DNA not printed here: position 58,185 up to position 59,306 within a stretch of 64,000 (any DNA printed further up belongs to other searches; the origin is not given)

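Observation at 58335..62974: Candidate undescribed defence operon: UvrD-Fe-S nuclease + ABC ATPase + PD-(D/E)XK nuclease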

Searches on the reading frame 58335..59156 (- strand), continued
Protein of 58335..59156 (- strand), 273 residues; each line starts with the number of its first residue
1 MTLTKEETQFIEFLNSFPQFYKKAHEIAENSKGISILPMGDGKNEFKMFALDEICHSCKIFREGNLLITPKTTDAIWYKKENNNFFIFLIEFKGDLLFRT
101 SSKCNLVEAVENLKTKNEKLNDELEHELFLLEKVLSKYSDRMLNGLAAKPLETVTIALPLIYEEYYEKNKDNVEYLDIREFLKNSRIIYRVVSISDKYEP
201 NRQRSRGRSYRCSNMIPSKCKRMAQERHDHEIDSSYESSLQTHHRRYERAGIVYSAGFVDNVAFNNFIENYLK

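Call 50: search_protein_families(library=padloc, proteins=[L025:6644-7999:+, L027:2489-3844:+, L029:935-2290:+, L003:713-2068:+, L004:3141-4631:-, L010:3063-7163:+, L017:4102-5373:+, L025:4128-6521:+, L025:9084-11444:+, L015:1757-4906:+], max_evalue=0.0001)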
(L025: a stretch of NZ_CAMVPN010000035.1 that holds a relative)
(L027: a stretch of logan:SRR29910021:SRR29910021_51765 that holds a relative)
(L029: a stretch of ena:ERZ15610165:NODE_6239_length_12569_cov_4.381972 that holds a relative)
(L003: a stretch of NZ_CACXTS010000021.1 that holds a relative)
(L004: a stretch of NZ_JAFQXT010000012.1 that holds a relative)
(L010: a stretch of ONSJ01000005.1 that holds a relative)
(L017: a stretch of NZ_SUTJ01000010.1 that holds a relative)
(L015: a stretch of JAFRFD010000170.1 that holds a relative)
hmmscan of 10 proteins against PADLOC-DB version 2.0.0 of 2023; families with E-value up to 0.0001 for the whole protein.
L025:6644-7999:+ (451 aa): 63 families (the best 25 are shown)
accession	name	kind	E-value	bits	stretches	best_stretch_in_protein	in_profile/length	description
PDLC04033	PD-T4-4_A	-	3.4e-23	80.6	2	239-382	247-373/460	-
PDLC04214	HEC-02A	-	6e-23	79.7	2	252-382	171-285/338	-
PDLC04213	HEC-02A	-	1.7e-22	78.5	1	249-426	163-325/337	-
PDLC04032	PD-T4-4_A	-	1.8e-17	61.5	1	253-382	279-394/474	-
PDLC03878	NsnB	-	1.9e-17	62.1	1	7-384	5-286/345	-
PDLC04664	PDC-M47A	-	1.8e-16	58.1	1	249-383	252-370/461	-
PDLC02979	AriA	-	9.3e-15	53.3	1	7-379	6-373/373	-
PDLC04164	AriA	-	8.4e-14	49.7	1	243-377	116-234/253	-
PDLC00283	PtuA1|PtuA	-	2.6e-13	47.9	1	181-379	149-344/448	AAA ATPase domain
PDLC04607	PDC-M38A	-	2e-12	44.3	1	247-425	544-708/715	-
PDLC00303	PtuA1|PtuA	-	2.4e-12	44.7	1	306-380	210-283/386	AAA ATPase domain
PDLC02358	Old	-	4.1e-12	43.7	1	236-384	181-334/578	Old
PDLC00273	PtuA1|PtuA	-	1.5e-11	42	1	307-383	198-273/375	AAA ATPase domain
PDLC02980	AriA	-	1.7e-11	42.7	1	25-377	1-301/304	-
PDLC04611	PDC-M38A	-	2e-10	38.7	1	247-400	208-351/383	-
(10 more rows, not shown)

L027:2489-3844:+ (451 aa): 44 families (the best 25 are shown)
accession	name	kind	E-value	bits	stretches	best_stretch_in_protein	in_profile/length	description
PDLC04214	HEC-02A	-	1.5e-28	98.1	2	269-386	174-289/338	-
PDLC04033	PD-T4-4_A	-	2.1e-25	87.8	2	272-382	265-373/460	-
PDLC04213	HEC-02A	-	1.1e-24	85.7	2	269-406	169-300/337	-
PDLC04664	PDC-M47A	-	9.8e-18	62.3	2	275-382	264-369/461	-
PDLC04146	HEC-02B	-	4.2e-17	60.2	2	275-405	181-310/344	-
PDLC04032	PD-T4-4_A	-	1.3e-16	58.7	2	260-380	272-392/474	-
PDLC02979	AriA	-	9.6e-14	49.9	1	6-379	5-373/373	-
PDLC03878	NsnB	-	8e-13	46.9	1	7-394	5-295/345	-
PDLC00265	PtuA1|PtuA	-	2.4e-10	38.1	1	26-387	33-380/479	AAA ATPase domain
PDLC04164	AriA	-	4.3e-10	37.6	1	289-376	149-233/253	-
PDLC00303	PtuA1|PtuA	-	4.8e-10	37.1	1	310-379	214-282/386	AAA ATPase domain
PDLC00285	PtuA1|PtuA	-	5.7e-10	37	1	26-389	29-340/432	AAA ATPase domain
PDLC02914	ATPase-Toprim_I-B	-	2.5e-09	34.8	1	329-389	197-258/443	-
PDLC00281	PtuA1|PtuA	-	3.1e-09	34.5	0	16-136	30-143/448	AAA ATPase domain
PDLC00296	PtuA1|PtuA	-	3.4e-09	34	1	301-383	302-384/507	AAA ATPase domain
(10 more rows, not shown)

L029:935-2290:+ (451 aa): 53 families (the best 25 are shown)
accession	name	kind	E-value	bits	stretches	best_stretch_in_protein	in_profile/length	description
PDLC04214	HEC-02A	-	6.6e-30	102.5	2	274-402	175-302/338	-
PDLC04033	PD-T4-4_A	-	1.1e-22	78.9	2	271-385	260-373/460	-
PDLC04213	HEC-02A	-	3.4e-22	77.4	1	202-432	107-327/337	-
PDLC03878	NsnB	-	1.5e-19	69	1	5-423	3-324/345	-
PDLC04664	PDC-M47A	-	1.4e-15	55.2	2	333-386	318-370/461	-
PDLC04032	PD-T4-4_A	-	3.5e-15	53.9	1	137-387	158-396/474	-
PDLC04146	HEC-02B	-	6.4e-15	53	1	282-410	184-311/344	-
PDLC02979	AriA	-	8.4e-15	53.4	1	6-382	5-373/373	-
PDLC04710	PDC-M56A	-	9.8e-12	42.5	2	6-43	3-40/382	-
PDLC04148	HEC-03B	-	1.1e-10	39.2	1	332-402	334-405/458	-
PDLC04607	PDC-M38A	-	2.1e-10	37.6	1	308-429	596-708/715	-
PDLC04562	PDC-M29A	-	2.8e-10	38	1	204-399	169-335/410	-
PDLC04175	HEC-01A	-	2.8e-10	37.8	1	5-84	7-87/363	-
PDLC02980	AriA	-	1.2e-09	36.6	1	25-383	1-304/304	-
PDLC04244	PDC-M01A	-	4.5e-09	33.6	1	310-384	321-394/482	-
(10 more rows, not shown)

L003:713-2068:+ (451 aa): 0 families

L004:3141-4631:- (496 aa): 0 families

L010:3063-7163:+ (1366 aa): 40 families (the best 25 are shown)
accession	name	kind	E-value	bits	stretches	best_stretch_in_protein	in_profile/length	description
PDLC00117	GajB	-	1.9e-46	156.7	3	629-822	172-367/604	UrvD helicase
PDLC03802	RTasHel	-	1.3e-42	144.5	3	605-785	121-291/675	DRT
PDLC00114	GajB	-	1.9e-36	123.9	2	629-815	169-361/635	UrvD helicase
PDLC00132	GajB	-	3.6e-36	123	3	603-820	146-366/625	UrvD helicase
PDLC00103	GajB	-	1.9e-34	117.6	3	614-816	151-357/612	UrvD helicase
PDLC00127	GajB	-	1.1e-29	101.4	1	629-820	155-352/594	UrvD helicase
PDLC00119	GajB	-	2.1e-28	97.6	2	593-820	140-351/565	UrvD helicase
PDLC00134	GajB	-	1.1e-27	95.2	2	660-818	202-361/431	UrvD helicase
PDLC00107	GajB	-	1.2e-27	94.8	3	630-829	170-369/587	UrvD helicase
PDLC00123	GajB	-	3.3e-26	90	2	578-819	81-319/540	UrvD helicase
PDLC00130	GajB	-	1.4e-24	84.3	1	633-765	163-300/589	UrvD helicase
PDLC00116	GajB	-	1.4e-23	81.4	2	666-814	155-300/557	UrvD helicase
PDLC00104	GajB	-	2e-23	81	3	667-740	162-232/574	UrvD helicase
PDLC00138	GajB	-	8.7e-23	78.8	2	666-802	216-345/581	UrvD helicase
PDLC00129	GajB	-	1.6e-22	77.9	1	654-822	210-365/594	UrvD helicase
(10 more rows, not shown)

L017:4102-5373:+ (423 aa): 1 family
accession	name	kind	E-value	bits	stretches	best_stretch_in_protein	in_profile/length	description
PDLC03447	REase_II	-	9.7e-91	303.2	2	34-295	69-332/490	Type II restriction enzyme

L025:4128-6521:+ (797 aa): 0 families

L025:9084-11444:+ (786 aa): 1 family
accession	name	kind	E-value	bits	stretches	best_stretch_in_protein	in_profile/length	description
PDLC05009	PDC-S37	-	8.6e-11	38.3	1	583-762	762-943/1550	-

L015:1757-4906:+ (1050 aa): 52 families (the best 25 are shown)
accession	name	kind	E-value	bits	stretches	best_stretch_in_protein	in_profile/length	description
PDLC00117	GajB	-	6.3e-55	184.8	3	199-485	165-444/604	UrvD helicase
PDLC03802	RTasHel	-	4.5e-52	175.8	2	3-437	6-358/675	DRT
PDLC00132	GajB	-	2.8e-51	172.9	3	1-102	2-98/625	UrvD helicase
PDLC00127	GajB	-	5.8e-46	155.2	2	193-390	139-341/594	UrvD helicase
PDLC00114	GajB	-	1.6e-42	143.9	2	203-425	166-385/635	UrvD helicase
PDLC00103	GajB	-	4.5e-39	132.9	3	208-491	165-450/612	UrvD helicase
PDLC00123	GajB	-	2.1e-38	130.3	3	207-515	132-423/540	UrvD helicase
PDLC00129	GajB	-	5.1e-36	122.4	1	2-337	11-314/594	UrvD helicase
PDLC00130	GajB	-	1.5e-35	120.6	2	214-346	167-303/589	UrvD helicase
PDLC00107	GajB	-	2.1e-34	117.1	3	196-418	166-373/587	UrvD helicase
PDLC00122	GajB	-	2.4e-33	113.8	2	239-340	149-255/502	UrvD helicase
PDLC00112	GajB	-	6.6e-33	112.2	2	246-366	210-325/581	UrvD helicase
PDLC00119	GajB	-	3e-31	107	1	17-397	16-353/565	UrvD helicase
PDLC00133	GajB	-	2e-26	90.9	2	2-91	11-96/382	UrvD helicase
PDLC00116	GajB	-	3.4e-26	90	2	228-448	135-350/557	UrvD helicase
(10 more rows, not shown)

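Call 51: search_protein_families(library=pfam, proteins=[L025:6644-7999:+, L027:517-2352:+, L029:935-2290:+, L003:713-2068:+, L004:3141-4631:-, L010:3063-7163:+, L017:4102-5373:+, L025:4128-6521:+, L025:9084-11444:+, L015:1757-4906:+], max_evalue=0.0001)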
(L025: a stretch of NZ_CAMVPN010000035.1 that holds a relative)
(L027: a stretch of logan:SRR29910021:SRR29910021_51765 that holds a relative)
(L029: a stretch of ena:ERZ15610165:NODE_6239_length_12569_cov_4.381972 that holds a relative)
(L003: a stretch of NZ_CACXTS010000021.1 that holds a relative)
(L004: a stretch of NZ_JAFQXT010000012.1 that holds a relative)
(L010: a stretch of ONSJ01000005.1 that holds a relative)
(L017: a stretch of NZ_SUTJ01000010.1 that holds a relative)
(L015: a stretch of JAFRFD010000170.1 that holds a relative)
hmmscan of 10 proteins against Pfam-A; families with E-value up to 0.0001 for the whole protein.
L025:6644-7999:+ (451 aa): 3 families
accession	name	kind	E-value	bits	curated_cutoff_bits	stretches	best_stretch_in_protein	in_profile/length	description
PF13175.12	AAA_15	-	1.9e-15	57.8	32.1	1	7-379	6-374/374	AAA ATPase domain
PF13304.12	AAA_21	-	6.1e-10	40.1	27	1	26-378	2-302/304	AAA domain, putative AbiEii toxin, Type IV TA system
PF02463.25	SMC_N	-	1.7e-06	28.1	40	0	306-380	131-203/220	RecF/RecN/SMC N terminal domain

L027:517-2352:+ (611 aa): 1 family
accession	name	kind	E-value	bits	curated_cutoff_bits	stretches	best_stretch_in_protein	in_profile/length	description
PF09369.15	MZB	-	1.4e-10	42.2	24.2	1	491-590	1-80/80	MrfA Zn-binding domain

L029:935-2290:+ (451 aa): 2 families
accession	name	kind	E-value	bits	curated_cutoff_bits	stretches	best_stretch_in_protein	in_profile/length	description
PF13175.12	AAA_15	-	2.3e-10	41.1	32.1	1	6-382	5-374/374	AAA ATPase domain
PF13304.12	AAA_21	-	6.5e-07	30.1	27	1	55-383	64-304/304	AAA domain, putative AbiEii toxin, Type IV TA system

L003:713-2068:+ (451 aa): 0 families

L004:3141-4631:- (496 aa): 1 family
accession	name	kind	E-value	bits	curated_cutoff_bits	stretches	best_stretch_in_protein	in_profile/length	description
PF11074.14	DUF2779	-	2.5e-45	154.3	23.3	1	296-421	1-126/126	Domain of unknown function(DUF2779)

L010:3063-7163:+ (1366 aa): 8 families
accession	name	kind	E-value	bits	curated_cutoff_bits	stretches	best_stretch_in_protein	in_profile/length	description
PF00580.27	UvrD-helicase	-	5.7e-41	141.4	23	1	232-729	1-270/271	UvrD/REP helicase N-terminal domain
PF13245.12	AAA_19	-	2.8e-20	73.3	25.1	1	236-714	1-133/134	AAA domain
PF13361.12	UvrD_C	-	3.8e-14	53.3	25.6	1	845-918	285-346/350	UvrD-like helicase C-terminal domain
PF01396.24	Zn_ribbon_Top1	-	1.5e-08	34.7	32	1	1127-1161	3-38/39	Topoisomerase DNA binding C4 zinc finger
PF13538.12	UvrD_C_2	-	1.7e-07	31.4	27.4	0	894-918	28-52/52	UvrD-like helicase C-terminal domain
PF05129.18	Zn_ribbon_Elf1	-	2.5e-07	31.1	29.8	0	1162-1205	9-53/79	Transcription elongation factor Elf1 like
PF01443.25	Viral_helicase1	-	8.8e-06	26.1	21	0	660-790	48-172/228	Viral superfamily 1 RNA helicase core domain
PF13604.12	AAA_30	-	6.5e-05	23.2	27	0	658-709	76-127/191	AAA domain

L017:4102-5373:+ (423 aa): 1 family
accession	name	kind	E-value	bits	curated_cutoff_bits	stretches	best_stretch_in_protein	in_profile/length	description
PF09563.16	RE_LlaJI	-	2.1e-60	205.3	23.6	1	46-375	1-337/365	LlaJI restriction endonuclease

L025:4128-6521:+ (797 aa): 0 families

L025:9084-11444:+ (786 aa): 1 family
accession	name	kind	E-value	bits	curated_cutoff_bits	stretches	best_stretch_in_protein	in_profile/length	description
PF13195.11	DUF4011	-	8.5e-07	29.5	22.2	1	55-149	63-154/158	Protein of unknown function (DUF4011)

L015:1757-4906:+ (1050 aa): 6 families
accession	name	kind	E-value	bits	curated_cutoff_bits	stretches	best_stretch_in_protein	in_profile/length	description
PF00580.27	UvrD-helicase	-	4e-54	184.5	23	1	3-304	1-269/271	UvrD/REP helicase N-terminal domain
PF13361.12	UvrD_C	-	3e-35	122.7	25.6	1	314-744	3-348/350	UvrD-like helicase C-terminal domain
PF12705.13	PDDEXK_1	-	3.1e-29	103.1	22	1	811-1050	2-246/247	PD-(D/E)XK nuclease superfamily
PF13245.12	AAA_19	-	2.4e-22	80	25.1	1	7-291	1-134/134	AAA domain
PF13538.12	UvrD_C_2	-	3.8e-10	39.9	27.4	1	654-680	4-32/52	UvrD-like helicase C-terminal domain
PF13604.12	AAA_30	-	1.5e-05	25.3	27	0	3-72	2-71/191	AAA domain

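Call 64: search_dna_similar(query=window:58335-59156:-, collection=phages, mode=protein, max_evalue=0.01, max_rows=10)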
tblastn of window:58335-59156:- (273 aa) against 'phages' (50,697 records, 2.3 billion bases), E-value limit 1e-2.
No match.

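Call 65: search_dna_similar(query=window:58335-59156:-, collection=plasmids, mode=protein, max_evalue=0.01, max_rows=10)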
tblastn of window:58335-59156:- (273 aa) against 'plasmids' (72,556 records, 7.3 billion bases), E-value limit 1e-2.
No match.
